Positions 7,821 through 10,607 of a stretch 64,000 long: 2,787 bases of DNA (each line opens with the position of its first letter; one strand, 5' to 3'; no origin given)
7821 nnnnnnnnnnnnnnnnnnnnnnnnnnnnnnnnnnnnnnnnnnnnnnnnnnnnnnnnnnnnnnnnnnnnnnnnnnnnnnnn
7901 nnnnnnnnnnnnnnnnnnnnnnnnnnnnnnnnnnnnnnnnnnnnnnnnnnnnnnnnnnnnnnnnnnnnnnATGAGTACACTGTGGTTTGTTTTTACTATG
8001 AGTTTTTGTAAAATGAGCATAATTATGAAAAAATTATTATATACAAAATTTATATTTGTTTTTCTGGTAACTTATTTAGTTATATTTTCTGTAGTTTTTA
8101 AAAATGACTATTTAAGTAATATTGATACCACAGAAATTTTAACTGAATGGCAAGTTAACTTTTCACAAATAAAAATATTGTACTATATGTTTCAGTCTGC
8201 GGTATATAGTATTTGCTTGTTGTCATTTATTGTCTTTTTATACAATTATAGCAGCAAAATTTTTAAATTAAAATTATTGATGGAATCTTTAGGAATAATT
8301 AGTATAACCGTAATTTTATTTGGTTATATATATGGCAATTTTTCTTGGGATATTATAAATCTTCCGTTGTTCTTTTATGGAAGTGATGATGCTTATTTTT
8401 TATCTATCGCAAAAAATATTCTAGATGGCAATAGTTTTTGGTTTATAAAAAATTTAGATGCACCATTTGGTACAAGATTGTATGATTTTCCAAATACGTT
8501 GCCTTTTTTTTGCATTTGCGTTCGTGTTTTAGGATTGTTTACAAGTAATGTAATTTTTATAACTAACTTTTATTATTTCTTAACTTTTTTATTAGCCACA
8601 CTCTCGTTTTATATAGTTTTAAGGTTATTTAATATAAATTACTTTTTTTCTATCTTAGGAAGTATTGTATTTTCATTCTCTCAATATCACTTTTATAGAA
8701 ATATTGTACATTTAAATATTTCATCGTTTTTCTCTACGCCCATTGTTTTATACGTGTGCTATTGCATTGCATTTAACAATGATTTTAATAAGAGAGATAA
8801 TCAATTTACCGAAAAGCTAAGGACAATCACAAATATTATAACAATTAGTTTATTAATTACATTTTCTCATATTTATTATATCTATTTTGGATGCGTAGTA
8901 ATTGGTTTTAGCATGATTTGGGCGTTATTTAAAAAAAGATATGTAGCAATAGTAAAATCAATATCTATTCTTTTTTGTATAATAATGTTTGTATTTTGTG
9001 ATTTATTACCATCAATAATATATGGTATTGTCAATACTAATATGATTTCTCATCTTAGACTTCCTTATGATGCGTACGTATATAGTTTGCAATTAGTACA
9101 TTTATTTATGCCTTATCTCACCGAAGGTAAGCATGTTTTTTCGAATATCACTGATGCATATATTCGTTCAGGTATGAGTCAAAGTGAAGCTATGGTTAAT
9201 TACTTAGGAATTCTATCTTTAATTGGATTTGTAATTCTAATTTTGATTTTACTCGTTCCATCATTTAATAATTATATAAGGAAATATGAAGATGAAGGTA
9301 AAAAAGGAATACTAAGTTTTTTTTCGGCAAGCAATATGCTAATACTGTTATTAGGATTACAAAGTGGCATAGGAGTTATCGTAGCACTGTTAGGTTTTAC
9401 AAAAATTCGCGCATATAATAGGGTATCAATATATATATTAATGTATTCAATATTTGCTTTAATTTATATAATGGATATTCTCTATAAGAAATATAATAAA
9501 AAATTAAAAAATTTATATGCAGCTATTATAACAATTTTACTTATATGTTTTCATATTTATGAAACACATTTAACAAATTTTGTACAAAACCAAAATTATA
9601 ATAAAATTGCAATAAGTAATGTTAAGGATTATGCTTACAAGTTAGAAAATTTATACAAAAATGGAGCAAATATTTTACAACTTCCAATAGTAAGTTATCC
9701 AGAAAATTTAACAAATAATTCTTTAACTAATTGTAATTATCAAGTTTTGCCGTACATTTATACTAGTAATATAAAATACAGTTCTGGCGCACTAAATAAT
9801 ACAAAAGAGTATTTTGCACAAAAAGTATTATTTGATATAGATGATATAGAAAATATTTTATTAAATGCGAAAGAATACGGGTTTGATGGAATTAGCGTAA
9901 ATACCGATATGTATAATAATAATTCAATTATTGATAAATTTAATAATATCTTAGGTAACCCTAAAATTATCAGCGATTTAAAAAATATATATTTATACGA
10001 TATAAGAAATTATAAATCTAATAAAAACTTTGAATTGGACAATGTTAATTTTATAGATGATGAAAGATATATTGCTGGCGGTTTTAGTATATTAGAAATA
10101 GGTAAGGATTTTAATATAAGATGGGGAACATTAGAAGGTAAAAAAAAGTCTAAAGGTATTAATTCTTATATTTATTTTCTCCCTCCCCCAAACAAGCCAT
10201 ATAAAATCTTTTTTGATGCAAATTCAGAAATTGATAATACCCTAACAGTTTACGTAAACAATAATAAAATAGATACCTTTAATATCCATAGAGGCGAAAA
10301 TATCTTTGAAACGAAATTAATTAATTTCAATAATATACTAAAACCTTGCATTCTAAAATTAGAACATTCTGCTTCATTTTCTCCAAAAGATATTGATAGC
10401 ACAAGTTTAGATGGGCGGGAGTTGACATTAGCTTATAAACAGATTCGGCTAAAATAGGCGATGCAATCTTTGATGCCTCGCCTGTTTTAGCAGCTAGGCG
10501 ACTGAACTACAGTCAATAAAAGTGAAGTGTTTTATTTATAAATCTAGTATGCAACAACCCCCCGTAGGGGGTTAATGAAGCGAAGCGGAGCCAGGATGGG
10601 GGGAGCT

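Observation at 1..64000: Window-wide signature of reductive evolution: four pseudogenes plus motif-degenerate intact ORFs in 64 kb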

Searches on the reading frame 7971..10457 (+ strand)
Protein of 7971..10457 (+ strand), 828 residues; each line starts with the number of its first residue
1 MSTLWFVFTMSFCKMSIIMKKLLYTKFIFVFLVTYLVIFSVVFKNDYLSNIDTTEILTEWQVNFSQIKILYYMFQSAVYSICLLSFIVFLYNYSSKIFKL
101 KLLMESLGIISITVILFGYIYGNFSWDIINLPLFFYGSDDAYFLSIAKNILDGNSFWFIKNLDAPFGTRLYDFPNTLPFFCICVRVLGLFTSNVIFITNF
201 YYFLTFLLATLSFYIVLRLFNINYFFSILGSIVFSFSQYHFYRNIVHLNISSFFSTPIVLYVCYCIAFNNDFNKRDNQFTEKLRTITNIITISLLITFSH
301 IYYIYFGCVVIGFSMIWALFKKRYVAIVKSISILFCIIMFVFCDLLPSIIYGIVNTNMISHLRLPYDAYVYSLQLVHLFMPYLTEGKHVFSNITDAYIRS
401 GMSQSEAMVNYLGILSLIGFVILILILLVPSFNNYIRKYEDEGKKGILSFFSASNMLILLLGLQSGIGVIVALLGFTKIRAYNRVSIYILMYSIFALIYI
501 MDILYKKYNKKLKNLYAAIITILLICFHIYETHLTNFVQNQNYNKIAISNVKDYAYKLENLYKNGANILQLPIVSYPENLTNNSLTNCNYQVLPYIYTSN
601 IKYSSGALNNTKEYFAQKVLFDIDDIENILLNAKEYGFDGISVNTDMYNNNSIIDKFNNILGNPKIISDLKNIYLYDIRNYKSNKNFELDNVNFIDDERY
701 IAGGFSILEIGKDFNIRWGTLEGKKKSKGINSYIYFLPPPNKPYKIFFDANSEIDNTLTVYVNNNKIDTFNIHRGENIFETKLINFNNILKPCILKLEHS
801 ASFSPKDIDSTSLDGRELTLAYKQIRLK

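Call 8: search_protein_families(library=pfam, proteins=[window:7971-10457:+], max_evalue=0.01)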
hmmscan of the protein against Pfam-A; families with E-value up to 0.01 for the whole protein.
window:7971-10457:+ (828 aa): 0 families

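Call 78: find_encoding_contigs(protein=window:7971-10457:+, flank=6000, max_places=6)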
Protein window:7971-10457:+ (828 aa): 2 contigs read that carry it; 2 places shown.
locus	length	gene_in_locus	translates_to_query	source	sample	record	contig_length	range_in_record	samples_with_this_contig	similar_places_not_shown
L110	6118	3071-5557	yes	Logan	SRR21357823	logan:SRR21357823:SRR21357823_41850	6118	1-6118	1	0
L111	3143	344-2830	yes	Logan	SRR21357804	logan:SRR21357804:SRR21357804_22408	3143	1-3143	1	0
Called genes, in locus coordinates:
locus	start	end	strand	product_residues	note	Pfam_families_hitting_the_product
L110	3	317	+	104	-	?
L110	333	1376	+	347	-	PF00534:Glycos_transf_1, PF13692:Glyco_trans_1_4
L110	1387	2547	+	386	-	PF00534:Glycos_transf_1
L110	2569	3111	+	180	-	PF00583:Acetyltransf_1, PF13508:Acetyltransf_7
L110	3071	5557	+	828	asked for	PF19830:DUF6311 (weak)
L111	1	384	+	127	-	?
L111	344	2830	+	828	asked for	PF19830:DUF6311 (weak)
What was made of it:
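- The source is a MAG-type assembly, and some contigs of the same strain end near the GC-rich island (call 78).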
